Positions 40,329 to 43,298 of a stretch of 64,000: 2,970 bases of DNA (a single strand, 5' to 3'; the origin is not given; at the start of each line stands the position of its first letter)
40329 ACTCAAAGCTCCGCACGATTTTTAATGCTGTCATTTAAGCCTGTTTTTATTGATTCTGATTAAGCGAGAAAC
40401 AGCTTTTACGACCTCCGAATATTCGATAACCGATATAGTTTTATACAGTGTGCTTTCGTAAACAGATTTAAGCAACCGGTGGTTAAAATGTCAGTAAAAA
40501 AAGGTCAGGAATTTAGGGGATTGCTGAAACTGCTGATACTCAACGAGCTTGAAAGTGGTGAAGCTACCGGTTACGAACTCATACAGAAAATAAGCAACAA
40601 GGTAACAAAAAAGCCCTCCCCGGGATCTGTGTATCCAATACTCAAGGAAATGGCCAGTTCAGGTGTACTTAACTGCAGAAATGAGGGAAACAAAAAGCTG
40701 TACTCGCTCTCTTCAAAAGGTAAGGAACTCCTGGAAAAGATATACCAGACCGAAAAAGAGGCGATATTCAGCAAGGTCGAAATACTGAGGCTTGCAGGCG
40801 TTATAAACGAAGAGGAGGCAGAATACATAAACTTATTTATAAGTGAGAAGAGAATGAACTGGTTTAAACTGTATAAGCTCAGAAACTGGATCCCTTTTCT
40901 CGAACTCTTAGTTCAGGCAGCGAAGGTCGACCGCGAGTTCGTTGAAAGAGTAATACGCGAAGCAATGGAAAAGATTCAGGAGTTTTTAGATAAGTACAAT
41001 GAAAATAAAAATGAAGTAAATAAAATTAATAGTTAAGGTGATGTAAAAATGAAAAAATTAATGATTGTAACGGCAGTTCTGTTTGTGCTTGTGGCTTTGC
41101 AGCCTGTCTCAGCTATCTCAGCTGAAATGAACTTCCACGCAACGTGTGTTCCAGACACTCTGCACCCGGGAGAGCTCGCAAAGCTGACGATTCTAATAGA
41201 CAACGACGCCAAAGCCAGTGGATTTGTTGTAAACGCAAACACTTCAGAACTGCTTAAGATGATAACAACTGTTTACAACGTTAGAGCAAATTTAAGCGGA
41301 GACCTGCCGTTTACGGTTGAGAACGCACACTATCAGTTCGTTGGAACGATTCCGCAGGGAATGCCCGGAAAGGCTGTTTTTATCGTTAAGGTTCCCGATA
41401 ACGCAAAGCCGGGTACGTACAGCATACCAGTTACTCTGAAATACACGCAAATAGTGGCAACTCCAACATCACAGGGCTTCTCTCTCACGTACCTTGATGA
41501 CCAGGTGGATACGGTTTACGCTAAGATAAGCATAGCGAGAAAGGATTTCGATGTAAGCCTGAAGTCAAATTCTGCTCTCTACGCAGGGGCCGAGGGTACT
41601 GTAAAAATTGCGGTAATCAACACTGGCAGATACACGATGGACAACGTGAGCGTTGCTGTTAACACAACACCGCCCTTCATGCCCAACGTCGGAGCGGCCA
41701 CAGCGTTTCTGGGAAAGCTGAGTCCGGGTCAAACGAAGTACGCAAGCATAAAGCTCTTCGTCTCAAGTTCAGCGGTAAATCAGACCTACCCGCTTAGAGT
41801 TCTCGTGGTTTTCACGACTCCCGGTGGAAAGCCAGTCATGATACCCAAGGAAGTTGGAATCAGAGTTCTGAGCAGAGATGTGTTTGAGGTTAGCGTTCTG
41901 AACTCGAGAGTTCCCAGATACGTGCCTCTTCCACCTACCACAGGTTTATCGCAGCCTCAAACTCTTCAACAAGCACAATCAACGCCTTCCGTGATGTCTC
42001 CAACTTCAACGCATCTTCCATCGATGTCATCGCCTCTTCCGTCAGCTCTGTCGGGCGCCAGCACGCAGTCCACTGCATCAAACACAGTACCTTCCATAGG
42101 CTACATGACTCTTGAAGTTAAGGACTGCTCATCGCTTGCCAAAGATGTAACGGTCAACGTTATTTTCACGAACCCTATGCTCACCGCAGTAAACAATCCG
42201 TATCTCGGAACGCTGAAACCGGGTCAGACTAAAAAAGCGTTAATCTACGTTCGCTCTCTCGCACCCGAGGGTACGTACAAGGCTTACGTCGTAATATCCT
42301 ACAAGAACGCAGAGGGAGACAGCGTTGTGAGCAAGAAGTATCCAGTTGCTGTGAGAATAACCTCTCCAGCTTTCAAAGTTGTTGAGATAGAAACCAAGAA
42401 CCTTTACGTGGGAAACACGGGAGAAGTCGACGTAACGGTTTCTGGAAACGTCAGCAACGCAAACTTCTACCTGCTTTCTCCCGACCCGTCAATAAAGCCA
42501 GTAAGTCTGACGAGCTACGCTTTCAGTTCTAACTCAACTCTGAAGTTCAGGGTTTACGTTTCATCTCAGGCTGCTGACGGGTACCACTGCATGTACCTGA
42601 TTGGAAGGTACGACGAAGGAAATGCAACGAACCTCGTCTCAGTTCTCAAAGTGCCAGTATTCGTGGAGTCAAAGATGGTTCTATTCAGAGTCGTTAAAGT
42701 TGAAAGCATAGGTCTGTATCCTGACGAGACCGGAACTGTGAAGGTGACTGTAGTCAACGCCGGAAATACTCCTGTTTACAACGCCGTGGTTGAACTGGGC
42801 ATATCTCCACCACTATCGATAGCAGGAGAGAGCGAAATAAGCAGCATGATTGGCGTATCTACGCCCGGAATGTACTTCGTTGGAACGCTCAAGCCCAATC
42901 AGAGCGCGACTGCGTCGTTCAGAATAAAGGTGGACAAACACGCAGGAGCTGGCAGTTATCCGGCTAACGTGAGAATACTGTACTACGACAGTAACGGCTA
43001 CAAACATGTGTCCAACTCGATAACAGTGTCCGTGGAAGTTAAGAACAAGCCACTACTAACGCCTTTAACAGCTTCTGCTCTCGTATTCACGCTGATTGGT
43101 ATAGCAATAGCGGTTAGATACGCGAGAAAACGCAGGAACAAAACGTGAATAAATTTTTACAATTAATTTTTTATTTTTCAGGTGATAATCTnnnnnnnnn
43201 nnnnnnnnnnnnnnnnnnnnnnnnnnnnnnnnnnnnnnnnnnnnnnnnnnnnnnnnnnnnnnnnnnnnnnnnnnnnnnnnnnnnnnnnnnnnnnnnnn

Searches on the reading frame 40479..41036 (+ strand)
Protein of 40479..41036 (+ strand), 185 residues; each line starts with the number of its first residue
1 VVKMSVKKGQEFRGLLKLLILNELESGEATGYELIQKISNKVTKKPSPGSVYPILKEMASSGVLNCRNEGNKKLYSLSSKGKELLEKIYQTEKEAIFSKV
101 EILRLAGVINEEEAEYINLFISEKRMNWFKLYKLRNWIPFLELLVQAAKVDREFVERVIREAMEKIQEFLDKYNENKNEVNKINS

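Call 48: search_protein_families(library=pfam, proteins=[window:40479-41036:+], max_evalue=0.01)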
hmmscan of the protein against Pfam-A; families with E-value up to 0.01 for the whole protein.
window:40479-41036:+ (185 aa): 4 families
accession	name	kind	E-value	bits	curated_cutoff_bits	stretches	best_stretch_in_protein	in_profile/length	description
PF03551.20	PadR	-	3.6e-11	43.3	27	1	20-86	1-74/75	Transcriptional regulator PadR-like family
PF14277.12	DUF4364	-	0.00074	19.8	26.9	1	54-96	39-81/162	Domain of unknown function (DUF4364)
PF22194.2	F-93_WHD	-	0.0012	19.3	28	1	30-81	13-62/62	F-93, winged-helix domain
PF03965.22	Penicillinase_R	-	0.0061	17.3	22.6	0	26-98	15-85/115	Penicillinase repressor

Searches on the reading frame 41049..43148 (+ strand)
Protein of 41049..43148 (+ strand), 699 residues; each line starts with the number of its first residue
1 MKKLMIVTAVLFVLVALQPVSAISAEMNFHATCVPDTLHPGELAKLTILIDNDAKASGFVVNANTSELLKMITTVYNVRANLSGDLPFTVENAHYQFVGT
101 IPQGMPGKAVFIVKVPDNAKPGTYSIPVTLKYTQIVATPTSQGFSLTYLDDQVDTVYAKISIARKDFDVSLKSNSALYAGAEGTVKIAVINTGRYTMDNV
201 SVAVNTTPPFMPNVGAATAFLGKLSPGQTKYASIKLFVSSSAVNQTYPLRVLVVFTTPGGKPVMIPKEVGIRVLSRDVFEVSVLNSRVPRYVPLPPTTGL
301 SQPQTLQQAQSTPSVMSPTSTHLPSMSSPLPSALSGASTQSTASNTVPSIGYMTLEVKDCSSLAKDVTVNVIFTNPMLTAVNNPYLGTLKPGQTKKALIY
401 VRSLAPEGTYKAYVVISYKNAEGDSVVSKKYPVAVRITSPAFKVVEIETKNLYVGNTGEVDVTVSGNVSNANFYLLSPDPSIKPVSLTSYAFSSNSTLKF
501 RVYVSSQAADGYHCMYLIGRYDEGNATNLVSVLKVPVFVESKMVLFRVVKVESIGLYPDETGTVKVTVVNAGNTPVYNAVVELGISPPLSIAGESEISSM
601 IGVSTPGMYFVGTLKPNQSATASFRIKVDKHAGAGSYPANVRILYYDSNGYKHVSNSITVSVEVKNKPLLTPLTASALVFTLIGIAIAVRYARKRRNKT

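Call 48: search_protein_families(library=pfam, proteins=[window:41049-43148:+], max_evalue=0.01)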
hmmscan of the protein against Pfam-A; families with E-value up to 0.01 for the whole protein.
window:41049-43148:+ (699 aa): 4 families
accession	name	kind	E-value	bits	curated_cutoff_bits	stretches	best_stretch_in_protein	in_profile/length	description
PF10633.15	NPCBM_assoc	-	2.7e-13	50.4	24.4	1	179-252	3-74/78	NPCBM-associated, NEW3 domain of alpha-galactosidase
PF14728.12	PTHB1_GAE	-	2.9e-05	25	27.4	1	184-262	5-81/88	PTHB1 GAE domain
PF00927.28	Transglut_C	-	0.00021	21.8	26.6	0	353-421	3-79/106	Transglutaminase family, C-terminal ig like domain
PF07705.17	CARDB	-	0.0092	16.6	22.7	0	166-251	3-81/101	CARDB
